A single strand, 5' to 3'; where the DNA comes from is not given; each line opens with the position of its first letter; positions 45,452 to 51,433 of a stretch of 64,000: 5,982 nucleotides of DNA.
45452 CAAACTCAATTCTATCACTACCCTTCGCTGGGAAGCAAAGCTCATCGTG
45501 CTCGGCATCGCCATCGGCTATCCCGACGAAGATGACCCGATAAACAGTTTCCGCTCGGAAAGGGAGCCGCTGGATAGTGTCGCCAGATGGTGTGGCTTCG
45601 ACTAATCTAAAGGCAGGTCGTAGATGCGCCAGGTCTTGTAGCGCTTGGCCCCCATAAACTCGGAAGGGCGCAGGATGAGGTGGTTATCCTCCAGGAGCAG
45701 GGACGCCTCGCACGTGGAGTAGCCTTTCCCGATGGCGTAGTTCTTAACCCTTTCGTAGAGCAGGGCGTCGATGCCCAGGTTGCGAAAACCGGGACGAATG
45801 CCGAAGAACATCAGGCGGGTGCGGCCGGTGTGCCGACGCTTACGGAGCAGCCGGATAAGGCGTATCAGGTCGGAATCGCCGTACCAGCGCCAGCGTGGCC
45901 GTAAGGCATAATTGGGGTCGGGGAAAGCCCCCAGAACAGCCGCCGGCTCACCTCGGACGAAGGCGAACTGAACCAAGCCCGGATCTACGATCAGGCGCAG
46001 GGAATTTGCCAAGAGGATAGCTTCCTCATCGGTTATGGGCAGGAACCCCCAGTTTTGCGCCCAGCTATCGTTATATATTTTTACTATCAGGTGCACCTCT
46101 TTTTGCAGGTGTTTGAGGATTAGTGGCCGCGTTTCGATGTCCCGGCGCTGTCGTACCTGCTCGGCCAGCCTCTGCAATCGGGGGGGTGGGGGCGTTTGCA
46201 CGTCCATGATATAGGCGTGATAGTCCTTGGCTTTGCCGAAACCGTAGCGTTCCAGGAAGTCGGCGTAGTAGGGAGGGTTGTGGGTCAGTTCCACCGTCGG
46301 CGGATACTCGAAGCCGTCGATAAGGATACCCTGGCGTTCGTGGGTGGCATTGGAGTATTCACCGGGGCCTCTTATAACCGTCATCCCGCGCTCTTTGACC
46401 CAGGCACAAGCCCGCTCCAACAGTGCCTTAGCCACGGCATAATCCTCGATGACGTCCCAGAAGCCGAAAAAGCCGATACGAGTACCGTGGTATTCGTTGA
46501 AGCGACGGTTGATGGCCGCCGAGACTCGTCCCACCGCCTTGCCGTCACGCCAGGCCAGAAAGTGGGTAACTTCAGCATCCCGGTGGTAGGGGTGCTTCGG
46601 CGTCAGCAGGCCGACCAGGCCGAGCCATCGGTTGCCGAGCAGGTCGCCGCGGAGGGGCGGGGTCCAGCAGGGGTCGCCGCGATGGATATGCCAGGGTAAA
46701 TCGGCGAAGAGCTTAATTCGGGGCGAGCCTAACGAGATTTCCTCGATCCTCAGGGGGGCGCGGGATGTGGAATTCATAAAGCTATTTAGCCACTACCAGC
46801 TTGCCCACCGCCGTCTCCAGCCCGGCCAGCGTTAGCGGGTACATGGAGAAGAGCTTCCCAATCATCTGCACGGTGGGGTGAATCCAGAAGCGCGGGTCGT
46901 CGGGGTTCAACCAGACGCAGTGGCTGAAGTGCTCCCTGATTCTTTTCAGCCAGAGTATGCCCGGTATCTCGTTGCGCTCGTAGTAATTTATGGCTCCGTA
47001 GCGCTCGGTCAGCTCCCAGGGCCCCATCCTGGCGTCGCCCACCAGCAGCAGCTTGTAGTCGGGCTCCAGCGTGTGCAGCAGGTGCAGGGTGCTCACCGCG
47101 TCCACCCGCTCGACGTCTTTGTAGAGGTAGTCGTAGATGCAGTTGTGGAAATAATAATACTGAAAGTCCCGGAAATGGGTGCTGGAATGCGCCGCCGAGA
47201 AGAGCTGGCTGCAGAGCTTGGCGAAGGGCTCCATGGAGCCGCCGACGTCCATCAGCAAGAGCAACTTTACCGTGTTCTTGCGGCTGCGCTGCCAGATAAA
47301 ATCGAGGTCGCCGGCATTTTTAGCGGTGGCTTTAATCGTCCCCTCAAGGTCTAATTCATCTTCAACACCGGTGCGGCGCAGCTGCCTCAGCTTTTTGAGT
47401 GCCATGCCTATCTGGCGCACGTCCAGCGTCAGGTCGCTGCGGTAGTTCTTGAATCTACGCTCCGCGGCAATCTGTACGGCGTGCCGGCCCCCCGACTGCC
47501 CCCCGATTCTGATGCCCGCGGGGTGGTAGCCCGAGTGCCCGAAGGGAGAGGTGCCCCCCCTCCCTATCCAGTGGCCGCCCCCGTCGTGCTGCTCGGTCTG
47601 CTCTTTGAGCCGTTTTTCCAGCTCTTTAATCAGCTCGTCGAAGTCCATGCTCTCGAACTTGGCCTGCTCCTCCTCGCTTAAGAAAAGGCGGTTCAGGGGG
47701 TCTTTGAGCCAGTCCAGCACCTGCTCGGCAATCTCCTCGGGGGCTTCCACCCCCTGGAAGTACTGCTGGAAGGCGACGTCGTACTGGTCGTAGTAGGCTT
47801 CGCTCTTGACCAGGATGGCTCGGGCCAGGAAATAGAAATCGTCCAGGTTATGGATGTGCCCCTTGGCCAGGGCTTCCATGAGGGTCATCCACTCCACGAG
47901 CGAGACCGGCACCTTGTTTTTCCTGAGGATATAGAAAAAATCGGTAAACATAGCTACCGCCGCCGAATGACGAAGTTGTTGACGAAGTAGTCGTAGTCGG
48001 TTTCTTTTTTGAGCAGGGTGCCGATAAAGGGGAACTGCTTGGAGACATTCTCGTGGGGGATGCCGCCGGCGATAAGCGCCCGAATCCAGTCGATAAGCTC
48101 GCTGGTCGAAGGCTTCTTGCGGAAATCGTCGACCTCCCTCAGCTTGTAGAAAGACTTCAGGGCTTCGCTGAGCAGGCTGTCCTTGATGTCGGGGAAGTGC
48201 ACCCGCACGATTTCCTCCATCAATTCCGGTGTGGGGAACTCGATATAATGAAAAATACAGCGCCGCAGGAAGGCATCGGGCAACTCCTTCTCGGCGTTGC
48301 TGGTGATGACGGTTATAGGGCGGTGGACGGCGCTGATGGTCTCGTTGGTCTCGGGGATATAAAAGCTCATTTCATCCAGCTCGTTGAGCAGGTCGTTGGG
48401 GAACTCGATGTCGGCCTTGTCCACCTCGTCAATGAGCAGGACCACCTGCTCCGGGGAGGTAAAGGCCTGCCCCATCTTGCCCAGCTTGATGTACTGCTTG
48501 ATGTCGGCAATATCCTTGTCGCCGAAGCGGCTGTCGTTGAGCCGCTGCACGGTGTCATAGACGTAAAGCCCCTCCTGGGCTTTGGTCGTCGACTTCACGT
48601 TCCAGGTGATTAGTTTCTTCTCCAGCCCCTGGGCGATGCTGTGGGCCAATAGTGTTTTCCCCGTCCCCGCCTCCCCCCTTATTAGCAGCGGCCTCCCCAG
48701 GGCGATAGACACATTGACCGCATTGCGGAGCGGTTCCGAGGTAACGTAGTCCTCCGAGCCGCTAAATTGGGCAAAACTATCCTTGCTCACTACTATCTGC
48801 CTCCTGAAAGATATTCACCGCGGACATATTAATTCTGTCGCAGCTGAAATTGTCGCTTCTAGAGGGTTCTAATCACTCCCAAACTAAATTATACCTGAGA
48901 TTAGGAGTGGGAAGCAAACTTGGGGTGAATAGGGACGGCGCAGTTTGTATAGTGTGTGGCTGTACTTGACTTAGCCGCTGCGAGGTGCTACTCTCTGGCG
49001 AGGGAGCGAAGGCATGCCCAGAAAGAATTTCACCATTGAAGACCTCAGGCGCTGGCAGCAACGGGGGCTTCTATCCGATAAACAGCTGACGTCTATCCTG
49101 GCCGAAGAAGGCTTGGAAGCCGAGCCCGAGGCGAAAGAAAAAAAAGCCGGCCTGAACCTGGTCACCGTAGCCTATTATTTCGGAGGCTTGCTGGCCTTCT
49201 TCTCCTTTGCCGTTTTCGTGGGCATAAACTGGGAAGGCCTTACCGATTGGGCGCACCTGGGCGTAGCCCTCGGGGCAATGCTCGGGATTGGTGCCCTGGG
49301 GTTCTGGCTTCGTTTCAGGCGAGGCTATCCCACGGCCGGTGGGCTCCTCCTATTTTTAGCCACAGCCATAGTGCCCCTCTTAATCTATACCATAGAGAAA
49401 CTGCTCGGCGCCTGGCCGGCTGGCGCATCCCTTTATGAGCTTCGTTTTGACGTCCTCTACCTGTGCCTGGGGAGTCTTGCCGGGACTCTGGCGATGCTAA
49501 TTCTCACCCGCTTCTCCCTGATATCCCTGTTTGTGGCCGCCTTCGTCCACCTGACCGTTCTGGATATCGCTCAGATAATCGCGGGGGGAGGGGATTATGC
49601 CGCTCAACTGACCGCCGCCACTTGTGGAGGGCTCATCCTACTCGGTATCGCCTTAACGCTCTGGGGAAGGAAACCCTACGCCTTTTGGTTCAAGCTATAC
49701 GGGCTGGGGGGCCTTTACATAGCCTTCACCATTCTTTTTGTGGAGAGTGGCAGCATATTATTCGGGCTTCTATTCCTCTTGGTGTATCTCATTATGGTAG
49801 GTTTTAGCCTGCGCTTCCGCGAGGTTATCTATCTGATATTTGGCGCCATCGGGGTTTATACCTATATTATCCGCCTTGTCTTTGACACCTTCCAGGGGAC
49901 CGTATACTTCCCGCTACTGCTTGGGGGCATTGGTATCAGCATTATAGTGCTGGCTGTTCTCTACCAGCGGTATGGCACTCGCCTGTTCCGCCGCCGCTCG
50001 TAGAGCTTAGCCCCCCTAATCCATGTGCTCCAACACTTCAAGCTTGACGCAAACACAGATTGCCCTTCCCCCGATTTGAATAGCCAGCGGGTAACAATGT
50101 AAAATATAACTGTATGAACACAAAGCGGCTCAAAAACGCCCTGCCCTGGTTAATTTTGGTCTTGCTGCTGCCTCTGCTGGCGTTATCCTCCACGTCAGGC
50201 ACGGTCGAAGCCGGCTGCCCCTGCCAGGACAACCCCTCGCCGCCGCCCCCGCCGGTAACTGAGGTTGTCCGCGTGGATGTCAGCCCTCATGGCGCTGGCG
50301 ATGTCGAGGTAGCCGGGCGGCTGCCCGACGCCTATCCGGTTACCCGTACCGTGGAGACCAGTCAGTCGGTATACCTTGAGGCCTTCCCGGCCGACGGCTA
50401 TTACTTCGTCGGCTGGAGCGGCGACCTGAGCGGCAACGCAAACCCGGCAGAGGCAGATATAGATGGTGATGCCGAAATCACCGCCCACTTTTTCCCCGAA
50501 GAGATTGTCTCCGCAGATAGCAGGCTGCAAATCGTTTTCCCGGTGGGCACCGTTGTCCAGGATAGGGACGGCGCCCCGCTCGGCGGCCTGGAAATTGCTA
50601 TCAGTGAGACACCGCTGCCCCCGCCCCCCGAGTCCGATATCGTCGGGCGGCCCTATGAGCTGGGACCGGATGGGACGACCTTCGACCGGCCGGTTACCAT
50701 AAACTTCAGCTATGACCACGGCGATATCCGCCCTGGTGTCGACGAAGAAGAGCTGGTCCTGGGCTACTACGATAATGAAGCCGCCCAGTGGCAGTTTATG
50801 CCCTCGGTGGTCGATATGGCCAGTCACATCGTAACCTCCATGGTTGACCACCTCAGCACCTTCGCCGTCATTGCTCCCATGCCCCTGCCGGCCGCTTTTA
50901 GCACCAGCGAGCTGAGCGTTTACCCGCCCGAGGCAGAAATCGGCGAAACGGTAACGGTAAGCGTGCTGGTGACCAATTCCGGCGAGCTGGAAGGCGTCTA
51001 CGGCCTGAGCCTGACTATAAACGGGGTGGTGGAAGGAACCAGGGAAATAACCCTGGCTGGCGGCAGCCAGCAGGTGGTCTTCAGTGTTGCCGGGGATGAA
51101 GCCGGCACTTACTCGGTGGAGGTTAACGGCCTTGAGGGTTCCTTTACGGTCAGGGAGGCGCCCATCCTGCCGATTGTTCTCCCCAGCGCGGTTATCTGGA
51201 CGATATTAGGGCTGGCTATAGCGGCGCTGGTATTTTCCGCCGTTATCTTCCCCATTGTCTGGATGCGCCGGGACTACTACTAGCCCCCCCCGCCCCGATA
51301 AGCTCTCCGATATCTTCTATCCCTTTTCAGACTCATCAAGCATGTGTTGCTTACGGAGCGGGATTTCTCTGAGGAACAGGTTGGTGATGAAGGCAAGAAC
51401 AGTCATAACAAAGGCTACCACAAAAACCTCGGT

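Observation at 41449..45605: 3.9-kb lower-GC cassette bracketed by a duplicated nitroreductase 3' end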

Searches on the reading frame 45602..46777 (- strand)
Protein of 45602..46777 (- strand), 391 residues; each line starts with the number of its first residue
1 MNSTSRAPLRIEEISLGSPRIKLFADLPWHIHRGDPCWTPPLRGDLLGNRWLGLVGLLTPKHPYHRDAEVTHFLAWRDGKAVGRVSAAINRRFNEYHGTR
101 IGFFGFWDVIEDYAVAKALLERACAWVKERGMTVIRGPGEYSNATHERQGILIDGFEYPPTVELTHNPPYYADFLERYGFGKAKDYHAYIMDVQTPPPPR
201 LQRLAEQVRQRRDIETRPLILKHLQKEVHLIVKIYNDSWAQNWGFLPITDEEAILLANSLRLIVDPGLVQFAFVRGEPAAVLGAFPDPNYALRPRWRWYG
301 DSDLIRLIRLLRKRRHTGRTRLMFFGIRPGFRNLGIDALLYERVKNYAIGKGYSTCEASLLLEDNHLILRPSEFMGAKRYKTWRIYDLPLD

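Call 6: search_protein_families(library=pfam, proteins=[window:45602-46777:-])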
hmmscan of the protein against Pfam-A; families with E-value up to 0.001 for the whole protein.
window:45602-46777:- (391 aa): 1 family
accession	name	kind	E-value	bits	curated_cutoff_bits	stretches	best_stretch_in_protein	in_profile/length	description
PF00583.31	Acetyltransf_1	-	2.1e-08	34.9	20.7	0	63-135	26-96/116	Acetyltransferase (GNAT) family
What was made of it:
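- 45602..46777 (-): GNAT-like gene (391 aa), the ancestral convergent neighbour of the nitroreductase. PF00583 E 2e-8 (call 6).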

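Call 8: find_encoding_contigs(protein=window:45602-46777:-, flank=10000, max_places=10)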
Protein window:45602-46777:- (391 aa): no gene with exactly this product is on record in the collection.

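Call 9: search_protein_families(library=ncbifam, proteins=[window:45602-46777:-], max_evalue=0.01)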
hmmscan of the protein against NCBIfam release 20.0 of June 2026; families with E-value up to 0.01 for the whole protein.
window:45602-46777:- (391 aa): 0 families

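Call 11: find_related_loci(query=window:45602-46777:-, collection=genome_contigs, flank=10000)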
Query window:45602-46777:- (391 aa) in genome_contigs; peptide patterns used: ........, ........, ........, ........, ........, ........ (x = any residue, [..] = any of these).
137 stretches matched a pattern; 109 encode a relative of the query (tblastn E <= 1e-3); the best 80 are kept; 80 distinct loci.
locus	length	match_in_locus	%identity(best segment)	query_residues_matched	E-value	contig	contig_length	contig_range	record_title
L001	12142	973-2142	89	1-390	0e+0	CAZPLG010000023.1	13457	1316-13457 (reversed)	MAG TPA_asm: uncultured Dehalococcoidales bacterium isolate SRP214966_co4_361 genome assembly, contig: NODE_4470_length_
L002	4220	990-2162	88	1-391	0e+0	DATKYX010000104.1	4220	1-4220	MAG TPA_asm: Dehalococcoidales bacterium isolate SMAG_U14230 k141_1811401, whole genome shotgun sequence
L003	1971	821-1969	89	1-383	0e+0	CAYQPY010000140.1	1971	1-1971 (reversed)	MAG TPA_asm: uncultured Dehalococcoidales bacterium isolate binchicken_co116_408 genome assembly, contig: NODE_87308_len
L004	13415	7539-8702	85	3-390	0e+0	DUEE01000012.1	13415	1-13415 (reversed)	MAG TPA_asm: Dehalococcoidia bacterium isolate A509 Contig12, whole genome shotgun sequence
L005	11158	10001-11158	87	3-388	0e+0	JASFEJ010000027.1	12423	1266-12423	MAG: Dehalococcoidia bacterium isolate D0606M12metaG_Bin_210 D0606M12metaG_FD_scaffold_1301_c1, whole genome shotgun seq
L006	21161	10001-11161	85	5-391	0e+0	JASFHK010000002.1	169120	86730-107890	MAG: Dehalococcoidia bacterium isolate D0608M20metaG_Bin_442 D0608M20metaG_FD_scaffold_7_c1, whole genome shotgun sequen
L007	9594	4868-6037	77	2-391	0e+0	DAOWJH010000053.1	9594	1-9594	MAG TPA_asm: Dehalococcoidia bacterium isolate CSMAG_2064 CSMAG_2064_k141_2990547_length_9594_cov_62.5231, whole genome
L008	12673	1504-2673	75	2-391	0e+0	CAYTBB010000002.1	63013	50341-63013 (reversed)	MAG TPA_asm: uncultured Dehalococcoidales bacterium isolate SRP068000_co3_435 genome assembly, contig: NODE_134_length_6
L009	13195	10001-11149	75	9-391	0e+0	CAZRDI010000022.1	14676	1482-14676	MAG TPA_asm: uncultured Dehalococcoidales bacterium isolate binchicken_co228_397 genome assembly, contig: NODE_5877_leng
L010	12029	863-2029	72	3-390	0e+0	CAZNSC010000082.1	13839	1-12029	MAG TPA_asm: uncultured Dehalococcoidales bacterium isolate binchicken_co294_13 genome assembly, contig: NODE_4357_lengt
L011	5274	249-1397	74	9-391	0e+0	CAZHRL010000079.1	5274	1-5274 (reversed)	MAG TPA_asm: uncultured Dehalococcoidales bacterium isolate binchicken_co376_281 genome assembly, contig: NODE_22555_len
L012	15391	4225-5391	73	3-391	0e+0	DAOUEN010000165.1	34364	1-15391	MAG TPA_asm: Dehalococcoidia bacterium isolate N6_289 k139_297490, whole genome shotgun sequence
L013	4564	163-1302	72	11-390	0e+0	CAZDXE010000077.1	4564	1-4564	MAG TPA_asm: uncultured Dehalococcoidales bacterium isolate SRP178699_co3_254 genome assembly, contig: NODE_20263_length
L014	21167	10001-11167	76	2-390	0e+0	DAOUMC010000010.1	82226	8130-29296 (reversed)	MAG TPA_asm: Dehalococcoidales bacterium isolate W31_74 k127_441198, whole genome shotgun sequence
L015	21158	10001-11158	71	5-390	0e+0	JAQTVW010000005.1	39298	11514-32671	MAG: Dehalococcoidales bacterium isolate STB_97 NODE_2140_length_39298_cov_4.000536_Sandtown_B, whole genome shotgun seq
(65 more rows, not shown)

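Call 40: search_protein_families(library=pfam, proteins=[L006:11156-11923:-, L006:11956-12387:-, L013:1592-2848:-, L013:3413-4546:-], max_evalue=0.01)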
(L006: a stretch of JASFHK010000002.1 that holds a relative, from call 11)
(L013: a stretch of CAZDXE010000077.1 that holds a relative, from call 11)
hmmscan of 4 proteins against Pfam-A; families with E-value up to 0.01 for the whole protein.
L006:11156-11923:- (255 aa): 1 family
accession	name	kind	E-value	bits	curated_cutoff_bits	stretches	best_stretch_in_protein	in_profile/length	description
PF17419.7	MauJ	-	2.4e-09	38.5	28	1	123-248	3-115/116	Methylamine utilization protein MauJ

L006:11956-12387:- (143 aa): 1 family
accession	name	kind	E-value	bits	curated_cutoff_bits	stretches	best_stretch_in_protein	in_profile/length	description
PF07087.16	DUF1353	-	4.2e-05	23.5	22.5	1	68-121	44-91/91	Protein of unknown function (DUF1353)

L013:1592-2848:- (418 aa): 3 families
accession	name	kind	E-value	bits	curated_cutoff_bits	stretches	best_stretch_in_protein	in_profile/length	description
PF07690.21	MFS_1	-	1.7e-44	152.6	33.4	2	18-285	2-260/347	Major Facilitator Superfamily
PF12832.13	MFS_1_like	-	0.00032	20.3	25.2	1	237-331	3-99/373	MFS_1 like family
PF00083.30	Sugar_tr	-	0.0079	15.6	22.3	1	267-406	45-184/452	Sugar (and other) transporter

L013:3413-4546:- (377 aa): 1 family
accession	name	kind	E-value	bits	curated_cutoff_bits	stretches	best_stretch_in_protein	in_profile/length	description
PF03417.21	AAT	-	6.1e-15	56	23.2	1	132-356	6-216/225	Acyl-coenzyme A:6-aminopenicillanic acid acyl-transferase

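Call 41: search_protein_families(library=padloc, proteins=[L006:11156-11923:-, L006:11956-12387:-, window:45602-46777:-], max_evalue=0.01)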
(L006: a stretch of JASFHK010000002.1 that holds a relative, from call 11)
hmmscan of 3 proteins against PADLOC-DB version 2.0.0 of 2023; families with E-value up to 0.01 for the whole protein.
L006:11156-11923:- (255 aa): 0 families

L006:11956-12387:- (143 aa): 0 families

window:45602-46777:- (391 aa): 0 families

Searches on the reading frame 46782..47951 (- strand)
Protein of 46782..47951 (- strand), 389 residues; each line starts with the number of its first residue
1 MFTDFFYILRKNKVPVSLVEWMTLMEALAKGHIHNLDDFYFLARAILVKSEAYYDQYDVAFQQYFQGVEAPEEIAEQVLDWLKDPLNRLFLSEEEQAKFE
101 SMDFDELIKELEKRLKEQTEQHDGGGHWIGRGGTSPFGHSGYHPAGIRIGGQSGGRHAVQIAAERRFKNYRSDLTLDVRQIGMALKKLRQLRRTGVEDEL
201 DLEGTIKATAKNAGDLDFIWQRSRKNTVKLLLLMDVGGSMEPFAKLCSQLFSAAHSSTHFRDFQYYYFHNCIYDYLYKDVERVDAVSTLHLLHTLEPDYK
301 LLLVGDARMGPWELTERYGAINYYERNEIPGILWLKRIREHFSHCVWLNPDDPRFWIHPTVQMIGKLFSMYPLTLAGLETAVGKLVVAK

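Call 6: search_protein_families(library=pfam, proteins=[window:46782-47951:-])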
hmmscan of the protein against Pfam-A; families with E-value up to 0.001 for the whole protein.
window:46782-47951:- (389 aa): 1 family
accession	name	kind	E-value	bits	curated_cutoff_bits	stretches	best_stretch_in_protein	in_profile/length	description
PF05762.20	VWA_CoxE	-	1.2e-09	38.4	26.4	1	178-290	5-117/222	VWA domain containing CoxE-like protein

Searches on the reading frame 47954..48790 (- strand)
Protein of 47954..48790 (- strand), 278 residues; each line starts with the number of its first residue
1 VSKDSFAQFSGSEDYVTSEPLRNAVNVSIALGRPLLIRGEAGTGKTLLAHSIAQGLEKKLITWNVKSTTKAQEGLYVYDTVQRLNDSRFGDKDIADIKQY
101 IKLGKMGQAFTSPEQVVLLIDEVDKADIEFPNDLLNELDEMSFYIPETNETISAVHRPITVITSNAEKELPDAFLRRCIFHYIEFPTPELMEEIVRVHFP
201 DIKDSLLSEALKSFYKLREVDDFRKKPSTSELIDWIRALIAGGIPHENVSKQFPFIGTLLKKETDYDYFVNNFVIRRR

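Call 6: search_protein_families(library=pfam, proteins=[window:47954-48790:-])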
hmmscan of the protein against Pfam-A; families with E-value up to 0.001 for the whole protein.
window:47954-48790:- (278 aa): 10 families
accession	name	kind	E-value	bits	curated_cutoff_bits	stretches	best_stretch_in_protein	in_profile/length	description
PF00004.35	AAA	-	2.1e-10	41.6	21.2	1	36-182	2-126/131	ATPase family associated with various cellular activities (AAA)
PF07728.20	AAA_5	-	8.3e-09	36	22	1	34-177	1-138/139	AAA domain (dynein-related subfamily)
PF00158.32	Sigma54_activat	-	8e-07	29.3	20.2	0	26-58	16-48/168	Sigma-54 interaction domain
PF07724.20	AAA_2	-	1.5e-06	28.8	27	1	36-171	7-130/166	AAA domain (Cdc48 subfamily)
PF13401.12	AAA_22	-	1.7e-06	28.8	27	1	34-141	7-107/130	AAA domain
PF13191.12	AAA_16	-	3e-05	25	32.6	1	21-127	12-145/167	AAA ATPase domain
PF05729.18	NACHT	-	3e-05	24.3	26.7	0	33-58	1-26/167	NACHT domain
PF14532.12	Sigma54_activ_2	-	0.00077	20.1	25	0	31-99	20-83/138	Sigma-54 interaction domain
PF09848.15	SLFN-g3_helicase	-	0.00078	19.2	24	0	35-123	4-88/354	Schlafen group 3, DNA/RNA helicase domain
PF13245.12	AAA_19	-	0.00098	19.7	25.1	0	29-139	8-115/134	AAA domain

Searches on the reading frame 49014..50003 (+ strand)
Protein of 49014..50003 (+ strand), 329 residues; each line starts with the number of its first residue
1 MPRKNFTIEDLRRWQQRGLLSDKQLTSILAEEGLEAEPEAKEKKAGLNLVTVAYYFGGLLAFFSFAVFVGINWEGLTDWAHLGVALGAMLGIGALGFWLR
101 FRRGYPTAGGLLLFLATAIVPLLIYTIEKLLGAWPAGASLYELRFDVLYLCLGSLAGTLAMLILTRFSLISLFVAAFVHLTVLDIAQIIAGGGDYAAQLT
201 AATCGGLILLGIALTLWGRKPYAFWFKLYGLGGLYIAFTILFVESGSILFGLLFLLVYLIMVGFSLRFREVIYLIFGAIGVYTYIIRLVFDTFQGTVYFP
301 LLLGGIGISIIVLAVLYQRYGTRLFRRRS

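Call 68: search_protein_families(library=pfam, proteins=[window:49014-50003:+], max_evalue=0.001)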
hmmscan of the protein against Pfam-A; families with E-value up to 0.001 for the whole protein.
window:49014-50003:+ (329 aa): 1 family
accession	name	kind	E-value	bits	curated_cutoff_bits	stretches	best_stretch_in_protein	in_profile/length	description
PF09925.14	DUF2157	-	3e-14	53.4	32.4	1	13-167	2-142/146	Predicted membrane protein (DUF2157)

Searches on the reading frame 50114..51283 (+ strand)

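Call 68: search_protein_families(library=pfam, proteins=[window:50114-51283:+], max_evalue=0.001)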
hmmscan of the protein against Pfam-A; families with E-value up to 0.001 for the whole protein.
window:50114-51283:+ (389 aa): 1 family
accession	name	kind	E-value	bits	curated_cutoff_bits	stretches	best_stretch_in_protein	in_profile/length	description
PF18998.6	Flg_new_2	-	1.4e-06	28.6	23.6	1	81-126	20-69/73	Divergent InlB B-repeat domain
